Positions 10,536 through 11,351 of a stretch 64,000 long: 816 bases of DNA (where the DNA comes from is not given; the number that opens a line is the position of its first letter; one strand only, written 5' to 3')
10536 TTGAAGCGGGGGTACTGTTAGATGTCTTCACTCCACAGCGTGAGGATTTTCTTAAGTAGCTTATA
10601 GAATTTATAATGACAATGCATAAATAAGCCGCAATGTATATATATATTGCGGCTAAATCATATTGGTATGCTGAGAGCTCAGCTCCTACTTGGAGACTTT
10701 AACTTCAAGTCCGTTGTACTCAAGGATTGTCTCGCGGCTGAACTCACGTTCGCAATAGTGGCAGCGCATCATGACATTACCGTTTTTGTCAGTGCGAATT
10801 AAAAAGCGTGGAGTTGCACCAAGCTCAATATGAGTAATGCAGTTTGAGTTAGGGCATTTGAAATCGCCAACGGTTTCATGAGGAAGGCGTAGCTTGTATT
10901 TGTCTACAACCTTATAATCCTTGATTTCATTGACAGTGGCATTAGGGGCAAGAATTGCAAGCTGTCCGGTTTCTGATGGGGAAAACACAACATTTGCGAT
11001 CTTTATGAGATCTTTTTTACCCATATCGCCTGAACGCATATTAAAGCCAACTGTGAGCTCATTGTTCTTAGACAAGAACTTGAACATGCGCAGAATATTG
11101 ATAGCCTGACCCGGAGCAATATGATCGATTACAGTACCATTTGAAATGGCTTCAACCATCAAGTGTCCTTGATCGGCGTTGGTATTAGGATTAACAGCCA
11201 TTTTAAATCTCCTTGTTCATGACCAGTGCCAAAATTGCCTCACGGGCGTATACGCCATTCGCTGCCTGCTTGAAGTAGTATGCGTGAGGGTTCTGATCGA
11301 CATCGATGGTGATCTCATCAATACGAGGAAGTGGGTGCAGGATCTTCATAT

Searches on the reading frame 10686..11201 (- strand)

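Call 65: search_protein_families(library=pfam, proteins=[window:10686-11201:-], max_evalue=0.00001)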
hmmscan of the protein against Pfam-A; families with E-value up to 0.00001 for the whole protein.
window:10686-11201:- (171 aa): 2 families
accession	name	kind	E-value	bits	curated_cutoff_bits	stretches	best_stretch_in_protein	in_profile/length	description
PF01948.23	PyrI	-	5.6e-29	100.6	25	1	14-104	1-92/93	Aspartate carbamoyltransferase regulatory chain, allosteric domain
PF02748.20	PyrI_C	-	8.6e-15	54.8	23.4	1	114-159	6-48/48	Aspartate carbamoyltransferase regulatory chain, metal binding domain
